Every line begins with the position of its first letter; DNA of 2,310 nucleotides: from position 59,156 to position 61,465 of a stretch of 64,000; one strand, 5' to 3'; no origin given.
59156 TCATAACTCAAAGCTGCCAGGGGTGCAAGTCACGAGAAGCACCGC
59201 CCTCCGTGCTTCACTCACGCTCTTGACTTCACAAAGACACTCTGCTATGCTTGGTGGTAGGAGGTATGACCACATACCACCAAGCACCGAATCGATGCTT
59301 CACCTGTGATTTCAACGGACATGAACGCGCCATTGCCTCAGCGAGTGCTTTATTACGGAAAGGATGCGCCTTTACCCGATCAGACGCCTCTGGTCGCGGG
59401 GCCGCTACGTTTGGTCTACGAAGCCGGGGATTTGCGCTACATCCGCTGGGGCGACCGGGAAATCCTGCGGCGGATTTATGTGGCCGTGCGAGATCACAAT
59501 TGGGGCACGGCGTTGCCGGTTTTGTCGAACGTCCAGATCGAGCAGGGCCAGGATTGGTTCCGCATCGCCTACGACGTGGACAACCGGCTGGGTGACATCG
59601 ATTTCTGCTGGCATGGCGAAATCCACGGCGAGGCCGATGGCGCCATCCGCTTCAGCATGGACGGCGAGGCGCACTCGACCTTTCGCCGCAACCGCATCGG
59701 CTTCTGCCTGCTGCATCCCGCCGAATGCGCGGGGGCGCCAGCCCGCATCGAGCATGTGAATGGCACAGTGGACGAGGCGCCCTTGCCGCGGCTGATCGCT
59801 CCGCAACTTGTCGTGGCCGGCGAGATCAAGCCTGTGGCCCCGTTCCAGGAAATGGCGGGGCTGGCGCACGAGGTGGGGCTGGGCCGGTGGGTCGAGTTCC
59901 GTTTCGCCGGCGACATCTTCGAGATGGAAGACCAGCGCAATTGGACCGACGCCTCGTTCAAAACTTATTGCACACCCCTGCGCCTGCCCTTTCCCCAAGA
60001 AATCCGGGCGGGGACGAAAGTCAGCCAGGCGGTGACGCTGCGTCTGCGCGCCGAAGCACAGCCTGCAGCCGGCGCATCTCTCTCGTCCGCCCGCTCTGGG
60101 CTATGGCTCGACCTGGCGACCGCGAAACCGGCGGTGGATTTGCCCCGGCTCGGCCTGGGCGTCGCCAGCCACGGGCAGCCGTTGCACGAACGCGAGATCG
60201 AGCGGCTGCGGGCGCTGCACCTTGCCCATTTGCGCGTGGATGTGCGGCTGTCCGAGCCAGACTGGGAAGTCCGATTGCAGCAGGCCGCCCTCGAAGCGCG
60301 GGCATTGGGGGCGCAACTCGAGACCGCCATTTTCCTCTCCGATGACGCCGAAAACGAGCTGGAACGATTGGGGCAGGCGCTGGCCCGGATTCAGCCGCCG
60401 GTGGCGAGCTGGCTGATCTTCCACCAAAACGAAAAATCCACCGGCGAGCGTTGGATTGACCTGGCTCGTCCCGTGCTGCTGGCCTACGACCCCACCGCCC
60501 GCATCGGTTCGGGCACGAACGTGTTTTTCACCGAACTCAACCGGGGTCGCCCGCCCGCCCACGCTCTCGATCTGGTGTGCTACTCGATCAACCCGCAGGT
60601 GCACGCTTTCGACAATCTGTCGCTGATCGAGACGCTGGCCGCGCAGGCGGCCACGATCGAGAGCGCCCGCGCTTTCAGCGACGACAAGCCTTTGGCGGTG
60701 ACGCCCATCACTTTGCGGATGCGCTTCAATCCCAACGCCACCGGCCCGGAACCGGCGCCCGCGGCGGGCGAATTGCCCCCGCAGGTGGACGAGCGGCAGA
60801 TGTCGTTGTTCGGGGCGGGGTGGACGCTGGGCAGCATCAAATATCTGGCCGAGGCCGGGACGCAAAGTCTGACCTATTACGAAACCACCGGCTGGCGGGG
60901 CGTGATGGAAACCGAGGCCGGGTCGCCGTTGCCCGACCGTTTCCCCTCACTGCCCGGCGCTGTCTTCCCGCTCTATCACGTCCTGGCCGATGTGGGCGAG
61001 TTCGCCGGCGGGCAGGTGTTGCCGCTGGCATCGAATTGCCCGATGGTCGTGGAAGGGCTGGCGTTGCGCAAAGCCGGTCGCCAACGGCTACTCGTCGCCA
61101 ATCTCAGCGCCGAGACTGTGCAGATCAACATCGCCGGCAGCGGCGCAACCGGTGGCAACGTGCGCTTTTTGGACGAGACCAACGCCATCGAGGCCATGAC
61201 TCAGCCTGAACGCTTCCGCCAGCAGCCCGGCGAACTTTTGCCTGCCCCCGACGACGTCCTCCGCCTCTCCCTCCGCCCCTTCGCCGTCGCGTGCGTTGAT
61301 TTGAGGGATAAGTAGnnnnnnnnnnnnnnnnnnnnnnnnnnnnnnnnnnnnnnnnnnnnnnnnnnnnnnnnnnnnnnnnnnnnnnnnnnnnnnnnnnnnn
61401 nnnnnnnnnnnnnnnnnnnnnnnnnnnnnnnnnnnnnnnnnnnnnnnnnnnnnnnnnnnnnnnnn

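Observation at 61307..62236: ~0.9 kb low-GC insertion bounded by 12-15-bp direct repeats, encoding an orphan 4-TM protein next to a TA/Abi island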

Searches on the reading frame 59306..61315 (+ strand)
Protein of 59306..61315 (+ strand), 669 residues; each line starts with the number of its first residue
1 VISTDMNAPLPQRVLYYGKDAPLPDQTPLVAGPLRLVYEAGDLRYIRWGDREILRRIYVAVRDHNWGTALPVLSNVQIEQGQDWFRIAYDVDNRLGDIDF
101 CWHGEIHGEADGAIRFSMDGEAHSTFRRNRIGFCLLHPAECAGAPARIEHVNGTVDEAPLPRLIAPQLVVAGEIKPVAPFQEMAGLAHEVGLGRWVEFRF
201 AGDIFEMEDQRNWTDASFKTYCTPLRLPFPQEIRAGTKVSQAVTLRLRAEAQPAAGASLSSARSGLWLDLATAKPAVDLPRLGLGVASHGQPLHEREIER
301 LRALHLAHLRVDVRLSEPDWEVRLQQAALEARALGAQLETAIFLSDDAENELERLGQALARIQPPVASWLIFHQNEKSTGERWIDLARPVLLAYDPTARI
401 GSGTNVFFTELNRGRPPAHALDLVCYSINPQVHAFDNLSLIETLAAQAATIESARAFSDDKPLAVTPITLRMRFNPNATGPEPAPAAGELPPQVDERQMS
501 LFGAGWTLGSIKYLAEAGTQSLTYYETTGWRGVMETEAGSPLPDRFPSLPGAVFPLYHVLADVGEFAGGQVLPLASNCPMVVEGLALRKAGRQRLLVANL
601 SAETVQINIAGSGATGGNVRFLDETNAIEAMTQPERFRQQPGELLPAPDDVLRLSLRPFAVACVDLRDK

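Call 4: search_protein_families(library=pfam, proteins=[window:59306-61315:+], max_evalue=1)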
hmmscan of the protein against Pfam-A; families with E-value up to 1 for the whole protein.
window:59306-61315:+ (669 aa): 1 family
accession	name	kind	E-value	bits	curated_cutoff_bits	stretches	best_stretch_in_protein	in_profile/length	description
PF19648.5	DUF6151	-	0.22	11.8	27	0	459-510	121-171/188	Family of unknown function (DUF6151)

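Call 7: search_protein_families(library=padloc, proteins=[window:59306-61315:+], max_evalue=1)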
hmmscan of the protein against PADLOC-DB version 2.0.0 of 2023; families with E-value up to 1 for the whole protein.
window:59306-61315:+ (669 aa): 0 families

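Call 8: search_protein_families(library=ncbifam, proteins=[window:59306-61315:+], max_evalue=0.1)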
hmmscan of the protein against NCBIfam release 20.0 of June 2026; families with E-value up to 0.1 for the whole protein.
window:59306-61315:+ (669 aa): 3 families
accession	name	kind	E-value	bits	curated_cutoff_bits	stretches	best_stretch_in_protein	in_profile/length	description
NF049900.1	ApionLctnaseApnL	equivalog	8.7e-98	328.4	750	1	14-609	3-593/595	D-apionate lactonase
NF051488.1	bifunc_PcaDC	exception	0.057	12.5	390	1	158-241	187-267/375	bifunctional 3-oxoadipate enol-lactonase/4-carboxymuconolactone decarboxylase PcaDC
TIGR02427.1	protocat_pcaD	equivalog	0.094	12.1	255.85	0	159-214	188-243/251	3-oxoadipate enol-lactonase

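Call 17: find_related_loci(query=window:59306-61315:+, collection=genome_contigs, flank=6000)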
Query window:59306-61315:+ (669 aa) in genome_contigs; peptide patterns used: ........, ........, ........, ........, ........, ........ (x = any residue, [..] = any of these).
286 stretches matched a pattern; 247 encode a relative of the query (tblastn E <= 1e-3); the best 80 are kept; 80 distinct loci.
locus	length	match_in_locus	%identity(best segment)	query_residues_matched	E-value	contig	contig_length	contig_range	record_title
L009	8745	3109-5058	66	10-665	0e+0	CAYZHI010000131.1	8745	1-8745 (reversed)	MAG TPA_asm: uncultured Caldilineaceae bacterium isolate binchicken_co58_133 genome assembly, contig: NODE_6257_length_8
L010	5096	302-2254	61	9-665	0e+0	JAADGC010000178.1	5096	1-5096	MAG: Chloroflexota bacterium isolate M_MetaBat97 contig-127_28677, whole genome shotgun sequence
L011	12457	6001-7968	61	5-665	0e+0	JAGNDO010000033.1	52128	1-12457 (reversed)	MAG: Caldilineaceae bacterium isolate Gw_Eff_bin_337 Gw_Eff_984_length_52128_cov_129.875310, whole genome shotgun sequen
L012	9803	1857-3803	60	12-665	0e+0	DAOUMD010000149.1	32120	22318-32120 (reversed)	MAG TPA_asm: Anaerolineae bacterium isolate W31_78 k127_863215, whole genome shotgun sequence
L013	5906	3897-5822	59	10-665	0e+0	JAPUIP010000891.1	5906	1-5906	MAG: Candidatus Poribacteria bacterium isolate KW1-S08_28 KW1-S08_28_cg891, whole genome shotgun sequence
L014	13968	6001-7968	57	10-669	0e+0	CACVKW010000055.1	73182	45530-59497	Olavius sp. associated proteobacterium Delta 1 isolate mag2:49deedb4-927c-43a8-ad40-04e63e16f3c8 genome assembly, contig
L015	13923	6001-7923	62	10-665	0e+0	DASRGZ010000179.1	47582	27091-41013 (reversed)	MAG TPA_asm: Chthonomonadaceae bacterium isolate SMAG_U10071 k141_1279277, whole genome shotgun sequence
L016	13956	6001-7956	56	10-665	0e+0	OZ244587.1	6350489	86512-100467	MAG: Candidatus Poribacteria bacterium isolate 01ec1ce0-d2a5-493a-a37f-f7455bcb6da2 genome assembly, chromosome: 1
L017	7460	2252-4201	58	5-666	0e+0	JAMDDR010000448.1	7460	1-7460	MAG: Chloroflexota bacterium isolate FK_Sedi_B_Bin.13 NODE_43293_length_7460_cov_2.01091, whole genome shotgun sequence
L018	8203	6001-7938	57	10-665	0e+0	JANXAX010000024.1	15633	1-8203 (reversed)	MAG: Anaerolineae bacterium isolate SKYB15 NODE_24_length_15633_cov_3.156660, whole genome shotgun sequence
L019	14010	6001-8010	58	3-665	0e+0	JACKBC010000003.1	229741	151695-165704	MAG: Caldilineaceae bacterium isolate HK-STAS-CHLO-11 HK-STAS-CHLO-11_3, whole genome shotgun sequence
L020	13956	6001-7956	57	10-665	0e+0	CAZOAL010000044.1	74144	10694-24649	MAG TPA_asm: uncultured bacterium isolate SRP119689_co1_304 genome assembly, contig: NODE_367_length_74144_cov_26.568627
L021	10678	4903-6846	53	6-665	0e+0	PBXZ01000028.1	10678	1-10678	MAG: Candidatus Poribacteria bacterium isolate NP41 25986, whole genome shotgun sequence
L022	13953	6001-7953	53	3-665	0e+0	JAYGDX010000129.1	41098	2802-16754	MAG: Candidatus Poribacteria bacterium isolate OC6_3000m_MAG_233 OC6_3000m_contig_2731986, whole genome shotgun sequence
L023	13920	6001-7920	55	10-665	0e+0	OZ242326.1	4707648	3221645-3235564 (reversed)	MAG: Candidatus Poribacteria bacterium isolate 51771988-02c0-4c83-b383-74e9f226940d genome assembly, chromosome: 1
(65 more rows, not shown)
